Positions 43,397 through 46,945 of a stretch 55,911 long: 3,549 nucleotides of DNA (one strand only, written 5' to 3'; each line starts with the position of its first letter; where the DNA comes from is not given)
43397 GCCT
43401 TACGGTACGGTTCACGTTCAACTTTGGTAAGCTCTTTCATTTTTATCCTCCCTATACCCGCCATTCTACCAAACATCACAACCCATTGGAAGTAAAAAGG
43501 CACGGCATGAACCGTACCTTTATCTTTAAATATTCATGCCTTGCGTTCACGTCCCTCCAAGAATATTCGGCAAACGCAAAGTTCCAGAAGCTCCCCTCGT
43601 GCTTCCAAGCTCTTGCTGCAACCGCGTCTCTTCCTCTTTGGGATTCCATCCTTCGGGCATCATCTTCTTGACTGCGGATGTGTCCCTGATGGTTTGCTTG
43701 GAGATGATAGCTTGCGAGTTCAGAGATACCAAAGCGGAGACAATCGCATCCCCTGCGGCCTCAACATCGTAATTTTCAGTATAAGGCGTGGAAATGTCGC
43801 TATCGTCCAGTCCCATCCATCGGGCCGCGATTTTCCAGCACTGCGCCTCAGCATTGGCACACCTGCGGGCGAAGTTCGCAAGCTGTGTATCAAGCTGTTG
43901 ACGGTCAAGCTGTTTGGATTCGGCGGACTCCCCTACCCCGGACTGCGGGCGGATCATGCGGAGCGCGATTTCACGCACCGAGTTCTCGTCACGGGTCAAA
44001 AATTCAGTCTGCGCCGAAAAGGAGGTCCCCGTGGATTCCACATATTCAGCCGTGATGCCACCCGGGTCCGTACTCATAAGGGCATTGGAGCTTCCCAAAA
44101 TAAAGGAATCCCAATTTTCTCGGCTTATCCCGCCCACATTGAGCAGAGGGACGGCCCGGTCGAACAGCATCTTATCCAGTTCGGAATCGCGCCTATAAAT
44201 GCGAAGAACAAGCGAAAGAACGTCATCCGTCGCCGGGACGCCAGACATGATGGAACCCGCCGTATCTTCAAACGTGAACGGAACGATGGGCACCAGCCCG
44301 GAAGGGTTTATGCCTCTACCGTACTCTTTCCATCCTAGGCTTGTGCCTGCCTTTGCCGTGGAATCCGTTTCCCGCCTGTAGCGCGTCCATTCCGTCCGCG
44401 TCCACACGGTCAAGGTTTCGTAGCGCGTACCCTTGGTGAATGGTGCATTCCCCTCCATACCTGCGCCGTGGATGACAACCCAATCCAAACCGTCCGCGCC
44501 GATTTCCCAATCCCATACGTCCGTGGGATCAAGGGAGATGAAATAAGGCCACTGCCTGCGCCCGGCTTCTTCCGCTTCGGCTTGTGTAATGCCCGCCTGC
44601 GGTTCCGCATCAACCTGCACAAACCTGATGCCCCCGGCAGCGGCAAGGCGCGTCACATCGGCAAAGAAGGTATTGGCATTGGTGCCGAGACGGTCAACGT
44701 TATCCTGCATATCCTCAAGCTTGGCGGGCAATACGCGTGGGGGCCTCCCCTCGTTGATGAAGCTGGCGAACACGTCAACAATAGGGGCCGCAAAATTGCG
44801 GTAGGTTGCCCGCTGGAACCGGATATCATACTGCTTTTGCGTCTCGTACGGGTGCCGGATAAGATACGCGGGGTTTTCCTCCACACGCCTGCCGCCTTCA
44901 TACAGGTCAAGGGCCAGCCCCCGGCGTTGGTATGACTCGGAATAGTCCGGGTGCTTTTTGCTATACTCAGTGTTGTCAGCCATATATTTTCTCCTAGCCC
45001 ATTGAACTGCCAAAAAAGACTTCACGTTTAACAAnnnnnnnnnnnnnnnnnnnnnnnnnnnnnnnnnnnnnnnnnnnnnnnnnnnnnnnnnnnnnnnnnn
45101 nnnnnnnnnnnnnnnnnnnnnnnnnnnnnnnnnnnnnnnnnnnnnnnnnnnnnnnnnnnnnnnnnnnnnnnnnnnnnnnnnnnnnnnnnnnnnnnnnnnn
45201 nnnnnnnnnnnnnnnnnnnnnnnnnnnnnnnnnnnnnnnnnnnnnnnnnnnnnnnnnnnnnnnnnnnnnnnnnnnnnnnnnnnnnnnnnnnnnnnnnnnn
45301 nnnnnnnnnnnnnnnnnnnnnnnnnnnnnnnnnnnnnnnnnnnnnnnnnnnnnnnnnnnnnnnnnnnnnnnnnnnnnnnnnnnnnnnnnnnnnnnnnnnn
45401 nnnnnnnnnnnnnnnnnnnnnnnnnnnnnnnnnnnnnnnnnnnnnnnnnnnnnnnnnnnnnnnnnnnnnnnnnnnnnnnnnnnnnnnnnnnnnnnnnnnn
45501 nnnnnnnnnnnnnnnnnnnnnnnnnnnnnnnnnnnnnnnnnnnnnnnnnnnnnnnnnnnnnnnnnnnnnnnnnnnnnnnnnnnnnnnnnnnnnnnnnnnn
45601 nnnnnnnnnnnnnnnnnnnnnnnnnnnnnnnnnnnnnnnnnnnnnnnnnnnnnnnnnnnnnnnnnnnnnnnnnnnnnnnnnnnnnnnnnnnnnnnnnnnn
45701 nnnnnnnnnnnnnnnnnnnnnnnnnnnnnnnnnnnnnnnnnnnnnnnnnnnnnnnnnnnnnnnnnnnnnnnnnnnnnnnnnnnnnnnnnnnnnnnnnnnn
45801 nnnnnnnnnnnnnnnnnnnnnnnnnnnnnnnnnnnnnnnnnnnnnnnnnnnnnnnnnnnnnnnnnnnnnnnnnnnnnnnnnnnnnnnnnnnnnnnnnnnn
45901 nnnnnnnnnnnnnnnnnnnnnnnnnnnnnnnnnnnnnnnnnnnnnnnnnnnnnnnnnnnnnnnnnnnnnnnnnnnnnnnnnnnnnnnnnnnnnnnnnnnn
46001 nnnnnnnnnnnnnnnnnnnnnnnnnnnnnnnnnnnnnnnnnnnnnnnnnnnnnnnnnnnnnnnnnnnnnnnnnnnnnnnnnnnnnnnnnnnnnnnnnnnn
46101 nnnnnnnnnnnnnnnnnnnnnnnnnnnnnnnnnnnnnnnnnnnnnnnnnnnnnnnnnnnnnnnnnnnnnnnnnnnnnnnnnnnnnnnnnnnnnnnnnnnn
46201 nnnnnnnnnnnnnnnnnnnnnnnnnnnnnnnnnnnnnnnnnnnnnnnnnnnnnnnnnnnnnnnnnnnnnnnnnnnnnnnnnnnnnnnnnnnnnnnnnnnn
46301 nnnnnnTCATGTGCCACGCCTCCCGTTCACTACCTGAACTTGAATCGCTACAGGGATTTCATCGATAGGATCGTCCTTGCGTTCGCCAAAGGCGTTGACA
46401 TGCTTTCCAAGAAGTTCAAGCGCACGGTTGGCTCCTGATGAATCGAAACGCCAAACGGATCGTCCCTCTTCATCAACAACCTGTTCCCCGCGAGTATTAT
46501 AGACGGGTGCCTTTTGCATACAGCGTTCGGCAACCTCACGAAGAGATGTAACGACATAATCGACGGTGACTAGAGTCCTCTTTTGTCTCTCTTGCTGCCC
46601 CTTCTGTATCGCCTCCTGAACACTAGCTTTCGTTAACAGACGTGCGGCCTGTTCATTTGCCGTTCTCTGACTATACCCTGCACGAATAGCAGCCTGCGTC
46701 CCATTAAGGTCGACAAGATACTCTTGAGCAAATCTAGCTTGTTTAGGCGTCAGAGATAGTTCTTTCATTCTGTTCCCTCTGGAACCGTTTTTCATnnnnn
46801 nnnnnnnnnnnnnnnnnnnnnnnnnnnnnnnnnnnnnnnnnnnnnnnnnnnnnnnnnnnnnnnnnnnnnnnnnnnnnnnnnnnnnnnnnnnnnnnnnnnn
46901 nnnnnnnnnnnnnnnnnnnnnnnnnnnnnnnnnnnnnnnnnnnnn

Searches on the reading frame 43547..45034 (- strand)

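Call 16: search_protein_families(library=phrogs, proteins=[window:43547-45034:-], max_evalue=0.00001)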
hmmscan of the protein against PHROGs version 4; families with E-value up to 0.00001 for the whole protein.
window:43547-45034:- (495 aa): 2 families
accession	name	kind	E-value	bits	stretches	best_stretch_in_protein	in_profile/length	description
phrog_145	-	head and packaging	4e-71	241.2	1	21-480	7-470/493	portal protein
phrog_12458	-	unknown function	3.6e-12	47.2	1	25-242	31-250/265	-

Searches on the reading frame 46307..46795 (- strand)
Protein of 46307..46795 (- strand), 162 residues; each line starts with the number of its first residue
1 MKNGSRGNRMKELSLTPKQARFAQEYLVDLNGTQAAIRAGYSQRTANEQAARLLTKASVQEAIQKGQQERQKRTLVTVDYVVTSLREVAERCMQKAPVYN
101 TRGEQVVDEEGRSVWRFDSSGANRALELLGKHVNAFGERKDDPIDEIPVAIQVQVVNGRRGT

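Call 78: search_protein_families(library=phrogs, proteins=[window:46307-46795:-], max_evalue=0.001)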
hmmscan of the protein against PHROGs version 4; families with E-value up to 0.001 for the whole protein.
window:46307-46795:- (162 aa): 6 families
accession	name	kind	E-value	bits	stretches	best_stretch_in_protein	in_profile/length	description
phrog_51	-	head and packaging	1.2e-39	137.6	1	8-142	82-220/261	terminase small subunit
phrog_17390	-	unknown function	4.2e-17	62.7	1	15-77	3-65/69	-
phrog_2606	-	head and packaging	8.2e-12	46.1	1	10-82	84-157/310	terminase small subunit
phrog_641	-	head and packaging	1.3e-10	43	1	15-78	3-66/162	terminase small subunit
phrog_5334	-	head and packaging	1.2e-06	29.8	1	17-77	19-79/162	terminase small subunit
phrog_32222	-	unknown function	3e-05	24.9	1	14-93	91-166/241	-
